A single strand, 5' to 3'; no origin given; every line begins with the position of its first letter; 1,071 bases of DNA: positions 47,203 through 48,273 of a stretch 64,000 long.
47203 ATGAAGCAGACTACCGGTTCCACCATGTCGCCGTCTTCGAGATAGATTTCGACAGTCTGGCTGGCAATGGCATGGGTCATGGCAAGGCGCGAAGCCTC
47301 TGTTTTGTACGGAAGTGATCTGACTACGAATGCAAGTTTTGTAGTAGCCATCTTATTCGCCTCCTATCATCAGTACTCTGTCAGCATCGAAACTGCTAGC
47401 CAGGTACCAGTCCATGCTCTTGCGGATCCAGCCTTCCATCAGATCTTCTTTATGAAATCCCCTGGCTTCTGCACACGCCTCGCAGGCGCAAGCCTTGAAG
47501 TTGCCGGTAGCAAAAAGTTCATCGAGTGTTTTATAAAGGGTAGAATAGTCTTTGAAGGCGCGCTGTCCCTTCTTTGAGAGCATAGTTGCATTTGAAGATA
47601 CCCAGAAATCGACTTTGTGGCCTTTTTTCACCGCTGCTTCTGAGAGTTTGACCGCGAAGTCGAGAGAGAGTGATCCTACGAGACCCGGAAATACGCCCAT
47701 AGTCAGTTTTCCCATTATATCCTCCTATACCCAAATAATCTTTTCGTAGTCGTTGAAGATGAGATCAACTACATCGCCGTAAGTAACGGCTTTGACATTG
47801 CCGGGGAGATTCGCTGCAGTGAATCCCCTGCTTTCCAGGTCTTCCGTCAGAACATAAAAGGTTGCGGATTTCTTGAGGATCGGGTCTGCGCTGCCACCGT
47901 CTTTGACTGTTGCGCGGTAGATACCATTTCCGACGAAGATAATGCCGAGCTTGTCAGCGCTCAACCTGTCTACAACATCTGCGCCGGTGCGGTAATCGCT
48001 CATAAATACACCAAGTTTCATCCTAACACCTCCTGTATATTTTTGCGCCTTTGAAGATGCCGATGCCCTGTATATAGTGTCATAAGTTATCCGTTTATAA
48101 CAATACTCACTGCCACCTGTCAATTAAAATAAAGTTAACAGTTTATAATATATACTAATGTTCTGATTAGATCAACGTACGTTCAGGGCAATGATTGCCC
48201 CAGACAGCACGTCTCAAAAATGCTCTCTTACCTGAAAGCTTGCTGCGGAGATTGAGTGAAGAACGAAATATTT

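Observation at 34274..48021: dsr locus combining reductive-type markers (dsrD, dsrT-position gene) with oxidative-type dsrEFH-like genes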

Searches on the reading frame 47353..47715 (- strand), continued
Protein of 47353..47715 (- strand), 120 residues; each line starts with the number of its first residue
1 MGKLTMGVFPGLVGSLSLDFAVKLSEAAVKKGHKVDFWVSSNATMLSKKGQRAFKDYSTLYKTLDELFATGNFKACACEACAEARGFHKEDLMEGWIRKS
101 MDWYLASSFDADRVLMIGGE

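Call 58: find_homologous_proteins(query=P0142, max_evalue=0.001)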
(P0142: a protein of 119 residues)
Query P0142 (119 aa): 197 proteins with E <= 0.001 among 203 candidates; the best 120 are listed.
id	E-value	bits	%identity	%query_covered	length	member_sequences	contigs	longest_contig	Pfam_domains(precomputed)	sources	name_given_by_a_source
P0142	3.3e-71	255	100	100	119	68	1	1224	PF02635.21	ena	-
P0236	9.2e-69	247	97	100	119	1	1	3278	PF02635.21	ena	-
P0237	1.2e-67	243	95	100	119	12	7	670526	PF02635.21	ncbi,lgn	-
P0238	4.2e-67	241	93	100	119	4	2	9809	PF02635.21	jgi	jgi:tRNA 2-thiouridine synthesizing protein D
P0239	4.2e-66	238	92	100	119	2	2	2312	PF02635.21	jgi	jgi:tRNA 2-thiouridine synthesizing protein D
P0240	1.5e-65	236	91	100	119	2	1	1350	PF02635.21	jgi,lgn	jgi:tRNA 2-thiouridine synthesizing protein D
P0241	7.7e-65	234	91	100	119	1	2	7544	PF02635.21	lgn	-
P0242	8.5e-65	234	91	100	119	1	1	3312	PF02635.21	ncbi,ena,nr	ncbi:MAG: DsrE family protein [Candidatus Thermoplasmatota archaeon]|nr:DsrE family protein [Candida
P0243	2.0e-64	233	88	100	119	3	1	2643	PF02635.21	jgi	jgi:tRNA 2-thiouridine synthesizing protein D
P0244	7.7e-64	231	91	100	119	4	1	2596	PF02635.21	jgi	jgi:tRNA 2-thiouridine synthesizing protein D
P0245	1.2e-63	230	89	100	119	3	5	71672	PF02635.21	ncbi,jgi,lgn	jgi:tRNA 2-thiouridine synthesizing protein D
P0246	1.6e-63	230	90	100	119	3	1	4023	PF02635.21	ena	-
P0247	3.3e-63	229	90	100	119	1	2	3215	PF02635.21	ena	-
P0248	4.2e-63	229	89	100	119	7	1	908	PF02635.21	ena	-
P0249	6.6e-63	228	88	100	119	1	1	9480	PF02635.21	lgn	-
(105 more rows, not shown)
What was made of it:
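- Tried and rejected: P0142 turned out to be a Thermoplasmata family (call 58).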

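Call 71: find_encoding_contigs(protein=P0131, flank=6000, max_places=4)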
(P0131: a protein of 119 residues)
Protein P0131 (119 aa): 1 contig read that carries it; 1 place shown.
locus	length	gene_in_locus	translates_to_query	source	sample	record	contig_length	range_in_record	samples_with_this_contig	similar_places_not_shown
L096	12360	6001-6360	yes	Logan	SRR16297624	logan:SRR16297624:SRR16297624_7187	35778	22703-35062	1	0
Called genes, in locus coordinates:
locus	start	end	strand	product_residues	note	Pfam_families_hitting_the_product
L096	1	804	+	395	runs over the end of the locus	PF01676:Metalloenzyme, PF10143:PhosphMutase, PF01663:Phosphodiest (weak)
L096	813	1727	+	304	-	PF02754:CCG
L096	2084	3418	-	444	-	PF14522:Cytochrome_C7 (faint), PF14537:Cytochrom_c3_2 (faint), PF22113:Mtrc-MtrF_II-IV_dom (faint), PF03264:Cytochrom_NNT (faint), PF09699:Paired_CXXCH_1 (faint), PF13435:Cytochrome_C554 (faint)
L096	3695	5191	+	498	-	PF01837:HcyBio, PF00571:CBS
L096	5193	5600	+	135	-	PF09383:NIL, PF13484:Fer4_16 (faint), PF12838:Fer4_7 (weak), PF00037:Fer4 (weak), PF12797:Fer4_2 (weak), PF12837:Fer4_6 (weak), PF13237:Fer4_10 (weak), PF14697:Fer4_21, +1 more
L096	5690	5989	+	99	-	PF04077:DsrH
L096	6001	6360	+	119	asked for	PF02635:DsrE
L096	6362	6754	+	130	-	PF02635:DsrE (weak)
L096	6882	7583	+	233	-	PF02665:Nitrate_red_gam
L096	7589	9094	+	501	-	PF13183:Fer4_8, PF13237:Fer4_10 (faint), PF13534:Fer4_17, PF02754:CCG (weak)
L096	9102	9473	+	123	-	PF00085:Thioredoxin, PF13098:Thioredoxin_2 (weak)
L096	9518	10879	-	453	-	PF04509:CheC, PF13690:CheX (faint)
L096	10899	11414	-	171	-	PF24409:wHTH-PRTase_assc (weak)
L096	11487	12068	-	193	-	PF01917:Flagellin_arch-type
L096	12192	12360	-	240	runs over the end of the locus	PF01917:Flagellin_arch-type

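Call 73: find_encoding_contigs(protein=P0128, flank=6000, max_places=3)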
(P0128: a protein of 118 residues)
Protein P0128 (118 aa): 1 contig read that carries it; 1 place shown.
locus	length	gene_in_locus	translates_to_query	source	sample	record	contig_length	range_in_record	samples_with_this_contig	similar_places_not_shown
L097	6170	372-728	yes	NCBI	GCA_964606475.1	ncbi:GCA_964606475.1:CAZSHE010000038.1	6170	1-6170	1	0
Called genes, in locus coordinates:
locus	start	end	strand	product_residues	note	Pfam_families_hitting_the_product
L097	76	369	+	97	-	PF04077:DsrH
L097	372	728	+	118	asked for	PF02635:DsrE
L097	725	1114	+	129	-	PF02635:DsrE (weak)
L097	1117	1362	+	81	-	PF01206:TusA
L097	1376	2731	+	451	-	PF13187:Fer4_9 (faint), PF13237:Fer4_10 (faint), PF13183:Fer4_8, PF13534:Fer4_17, PF02754:CCG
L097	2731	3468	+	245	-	PF02665:Nitrate_red_gam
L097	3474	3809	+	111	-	PF04358:DsrC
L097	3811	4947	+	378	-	PF03460:NIR_SIR_ferr, PF01077:NIR_SIR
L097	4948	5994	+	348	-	PF03460:NIR_SIR_ferr, PF01077:NIR_SIR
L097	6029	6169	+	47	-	?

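Call 74: find_encoding_contigs(protein=P0129, flank=6000, max_places=3)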
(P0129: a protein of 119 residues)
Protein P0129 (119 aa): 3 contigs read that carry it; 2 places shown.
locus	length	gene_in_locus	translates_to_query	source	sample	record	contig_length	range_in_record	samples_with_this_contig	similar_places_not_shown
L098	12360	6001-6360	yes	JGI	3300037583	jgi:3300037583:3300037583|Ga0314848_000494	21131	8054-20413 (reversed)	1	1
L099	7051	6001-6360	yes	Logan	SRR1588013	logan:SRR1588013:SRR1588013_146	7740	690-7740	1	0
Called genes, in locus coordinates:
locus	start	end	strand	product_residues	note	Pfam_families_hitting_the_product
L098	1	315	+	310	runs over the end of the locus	PF03144:GTP_EFTU_D2 (weak)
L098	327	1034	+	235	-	PF06745:ATPase, PF13481:AAA_25 (weak), PF07088:GvpD_P-loop (weak)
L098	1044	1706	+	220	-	PF01842:ACT, PF13291:ACT_4, PF22629:ACT_AHAS_ss, PF18462:DUF5612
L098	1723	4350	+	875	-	PF03699:UPF0182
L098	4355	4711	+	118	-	-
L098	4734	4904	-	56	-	-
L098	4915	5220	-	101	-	-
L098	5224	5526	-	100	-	PF02635:DsrE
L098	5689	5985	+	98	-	PF04077:DsrH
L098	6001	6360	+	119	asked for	PF02635:DsrE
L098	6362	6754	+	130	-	PF02635:DsrE (weak)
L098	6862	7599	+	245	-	PF02665:Nitrate_red_gam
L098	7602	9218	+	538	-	PF13237:Fer4_10 (faint), PF13183:Fer4_8, PF13534:Fer4_17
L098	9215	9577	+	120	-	PF00085:Thioredoxin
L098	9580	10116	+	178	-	-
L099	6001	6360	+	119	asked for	PF02635:DsrE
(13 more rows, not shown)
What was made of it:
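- The nearest outside relatives are H-E-F-dsrM-dsrK (archaea) and H-E-F-tusA-dsrK-dsrM-dsrC-dsrA-dsrB (calls 71, 73, 74). More distant relatives also sit with dsrMK, dsrC and dsrAB (calls 71, 73, 74).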

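Call 86: find_encoding_contigs(protein=P0148, flank=5000, max_places=3)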
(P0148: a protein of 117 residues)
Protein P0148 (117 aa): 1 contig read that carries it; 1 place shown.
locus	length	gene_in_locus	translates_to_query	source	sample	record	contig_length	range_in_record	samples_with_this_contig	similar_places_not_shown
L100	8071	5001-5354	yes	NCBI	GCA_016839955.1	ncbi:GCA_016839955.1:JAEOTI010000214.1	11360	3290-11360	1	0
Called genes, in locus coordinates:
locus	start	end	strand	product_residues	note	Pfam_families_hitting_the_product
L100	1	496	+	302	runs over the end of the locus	PF23435:DUF7121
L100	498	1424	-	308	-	-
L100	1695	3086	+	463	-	PF01654:Cyt_bd_oxida_I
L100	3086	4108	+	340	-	PF02322:Cyt_bd_oxida_II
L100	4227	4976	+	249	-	PF03692:CxxCxxCC (weak)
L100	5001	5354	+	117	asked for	PF02635:DsrE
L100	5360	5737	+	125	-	PF02635:DsrE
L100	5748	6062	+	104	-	PF04077:DsrH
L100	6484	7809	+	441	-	PF02040:ArsB, PF03600:CitMHS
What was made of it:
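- Tried and rejected: P0148 lies next to a cytochrome bd oxidase (call 86).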

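Call 87: find_encoding_contigs(protein=P0175, flank=5000, max_places=3)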
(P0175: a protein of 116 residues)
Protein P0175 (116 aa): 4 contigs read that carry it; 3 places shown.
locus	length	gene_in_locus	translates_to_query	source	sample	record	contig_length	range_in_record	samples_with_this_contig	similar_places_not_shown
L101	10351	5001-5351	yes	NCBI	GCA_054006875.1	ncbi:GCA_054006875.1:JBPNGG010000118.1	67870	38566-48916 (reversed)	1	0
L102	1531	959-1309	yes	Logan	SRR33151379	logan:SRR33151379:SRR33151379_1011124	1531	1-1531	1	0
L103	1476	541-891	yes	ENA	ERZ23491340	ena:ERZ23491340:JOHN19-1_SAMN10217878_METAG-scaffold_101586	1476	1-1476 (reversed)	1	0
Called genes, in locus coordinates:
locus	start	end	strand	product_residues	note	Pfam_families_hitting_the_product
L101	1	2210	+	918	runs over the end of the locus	PF01266:DAO (weak), PF13450:NAD_binding_8, PF12838:Fer4_7 (weak), PF13738:Pyr_redox_3, PF01494:FAD_binding_3, PF07992:Pyr_redox_2, PF13450:NAD_binding_8, PF12838:Fer4_7, +25 more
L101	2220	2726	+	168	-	PF13183:Fer4_8, PF13237:Fer4_10 (faint), PF13534:Fer4_17, PF12838:Fer4_7 (weak), PF13187:Fer4_9 (weak)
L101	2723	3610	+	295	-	PF02754:CCG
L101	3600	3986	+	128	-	PF02627:CMD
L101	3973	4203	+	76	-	PF01206:TusA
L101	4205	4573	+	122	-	PF13686:DrsE_2 (faint), PF02635:DsrE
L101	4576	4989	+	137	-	PF13686:DrsE_2, PF02635:DsrE, PF13686:DrsE_2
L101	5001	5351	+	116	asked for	PF02635:DsrE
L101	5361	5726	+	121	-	PF02635:DsrE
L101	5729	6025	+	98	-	PF04077:DsrH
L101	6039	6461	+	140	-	PF01597:GCV_H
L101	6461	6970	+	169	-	PF00881:Nitroreductase, PF14512:TM1586_NiRdase (weak), PF00881:Nitroreductase, PF14512:TM1586_NiRdase (weak)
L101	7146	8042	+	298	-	PF07719:TPR_2 (faint), PF13428:TPR_14 (faint), PF13181:TPR_8 (faint), PF14559:TPR_19 (weak)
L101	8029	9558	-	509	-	PF01384:PHO4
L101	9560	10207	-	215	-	PF01865:PhoU_div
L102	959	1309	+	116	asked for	PF02635:DsrE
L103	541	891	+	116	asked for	PF02635:DsrE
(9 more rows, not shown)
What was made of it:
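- Tried and rejected: P0175 lies in an sHdr-like cluster (call 87).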

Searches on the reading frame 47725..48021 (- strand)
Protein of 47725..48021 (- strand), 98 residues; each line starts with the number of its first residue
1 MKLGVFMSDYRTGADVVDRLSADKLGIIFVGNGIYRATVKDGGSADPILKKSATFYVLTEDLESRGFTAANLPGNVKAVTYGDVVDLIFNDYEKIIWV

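Call 13: find_encoding_contigs(protein=window:47725-48021:-, flank=6000, max_places=8)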
Protein window:47725-48021:- (98 aa): 3 contigs read that carry it; 2 places shown.
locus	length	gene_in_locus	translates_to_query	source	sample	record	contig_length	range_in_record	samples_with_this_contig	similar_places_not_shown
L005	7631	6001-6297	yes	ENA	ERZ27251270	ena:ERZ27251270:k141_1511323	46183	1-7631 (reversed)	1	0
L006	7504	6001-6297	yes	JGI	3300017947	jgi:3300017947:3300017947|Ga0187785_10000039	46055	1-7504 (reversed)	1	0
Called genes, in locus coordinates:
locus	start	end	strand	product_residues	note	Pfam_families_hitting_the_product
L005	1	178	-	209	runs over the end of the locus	PF00072:Response_reg, PF00196:GerE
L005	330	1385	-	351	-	PF01656:CbiA (faint), PF13500:AAA_26, PF07085:DRTGG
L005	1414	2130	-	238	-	PF00733:Asn_synthase, PF06508:QueC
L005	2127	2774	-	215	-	PF02660:G3P_acyltransf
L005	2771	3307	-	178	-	PF01066:CDP-OH_P_transf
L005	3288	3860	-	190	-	PF00702:Hydrolase, PF13419:HAD_2 (weak), PF08282:Hydrolase_3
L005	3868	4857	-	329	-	PF01380:SIS, PF00571:CBS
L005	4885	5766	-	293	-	PF12146:Hydrolase_4 (faint), PF02089:Palm_thioest (weak), PF07819:PGAP1 (weak), PF24096:DUF7379 (faint)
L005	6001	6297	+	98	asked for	PF04077:DsrH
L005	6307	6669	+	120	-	PF02635:DsrE (weak)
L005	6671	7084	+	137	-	PF02635:DsrE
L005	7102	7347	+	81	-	PF01206:TusA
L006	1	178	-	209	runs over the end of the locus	PF00072:Response_reg, PF00196:GerE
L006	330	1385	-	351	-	PF01656:CbiA (faint), PF13500:AAA_26, PF07085:DRTGG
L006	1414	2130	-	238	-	PF00733:Asn_synthase, PF06508:QueC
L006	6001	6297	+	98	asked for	PF04077:DsrH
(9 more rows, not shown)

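Call 25: search_solved_structures(query=window:47725-48021:-, max_evalue=10, show_alignments=3)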
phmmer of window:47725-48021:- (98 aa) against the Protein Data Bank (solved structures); distinct sequences matched with E-value up to 10: 2.
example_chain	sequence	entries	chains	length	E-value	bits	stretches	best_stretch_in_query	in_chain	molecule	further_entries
2hy5_C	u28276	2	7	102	0.11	16.2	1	24-88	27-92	DsrH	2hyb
8crx_r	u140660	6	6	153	1.2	12.8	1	12-67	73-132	50S ribosomal protein L22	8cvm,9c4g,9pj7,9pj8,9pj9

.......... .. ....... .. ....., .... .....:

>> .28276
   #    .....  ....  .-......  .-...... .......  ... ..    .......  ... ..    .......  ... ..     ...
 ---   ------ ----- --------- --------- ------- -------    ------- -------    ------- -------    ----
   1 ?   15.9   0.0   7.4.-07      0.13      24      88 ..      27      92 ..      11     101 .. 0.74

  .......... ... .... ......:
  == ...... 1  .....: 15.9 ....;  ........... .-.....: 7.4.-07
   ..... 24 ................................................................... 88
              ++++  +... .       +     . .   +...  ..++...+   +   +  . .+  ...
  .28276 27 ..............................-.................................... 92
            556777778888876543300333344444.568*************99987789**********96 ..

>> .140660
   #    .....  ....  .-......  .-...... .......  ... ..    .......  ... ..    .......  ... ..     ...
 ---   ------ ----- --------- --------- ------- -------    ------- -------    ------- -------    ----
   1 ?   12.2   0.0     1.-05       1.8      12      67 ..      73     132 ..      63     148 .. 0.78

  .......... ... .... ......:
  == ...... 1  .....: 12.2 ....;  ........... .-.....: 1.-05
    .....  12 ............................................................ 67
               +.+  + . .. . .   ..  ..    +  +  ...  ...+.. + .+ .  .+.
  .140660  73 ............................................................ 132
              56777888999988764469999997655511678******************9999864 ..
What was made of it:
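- Closest known: Canonical DsrEFH. Different: By my count of the alignment in call 25, it is about 26% for H.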

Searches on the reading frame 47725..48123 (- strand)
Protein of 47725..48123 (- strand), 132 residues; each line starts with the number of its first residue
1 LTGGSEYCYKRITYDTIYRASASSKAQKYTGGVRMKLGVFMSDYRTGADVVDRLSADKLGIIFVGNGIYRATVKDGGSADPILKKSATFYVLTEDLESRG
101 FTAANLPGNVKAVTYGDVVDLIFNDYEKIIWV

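Call 4: search_protein_families(library=pfam, proteins=[window:47725-48123:-], max_evalue=0.01)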
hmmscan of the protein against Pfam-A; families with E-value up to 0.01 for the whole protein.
window:47725-48123:- (132 aa): 1 family
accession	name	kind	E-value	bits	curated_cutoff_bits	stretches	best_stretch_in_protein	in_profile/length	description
PF04077.17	DsrH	-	3e-09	37.4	24.4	1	53-124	14-84/88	DsrH like protein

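Call 6: search_protein_families(library=ncbifam, proteins=[window:47725-48123:-], max_evalue=0.01)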
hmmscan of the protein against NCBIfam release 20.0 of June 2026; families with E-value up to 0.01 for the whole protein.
window:47725-48123:- (132 aa): 2 families
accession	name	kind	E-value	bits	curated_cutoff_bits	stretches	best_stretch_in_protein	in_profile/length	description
TIGR03011.1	sulf_tusB_dsrH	equivalog_domain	4e-10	39.7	49.2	1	57-131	23-95/95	sulfurtransferase complex subunit TusB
NF010035.0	PRK13510.1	equivalog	2.2e-07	31.1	104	1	40-131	6-95/95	sulfurtransferase complex subunit TusB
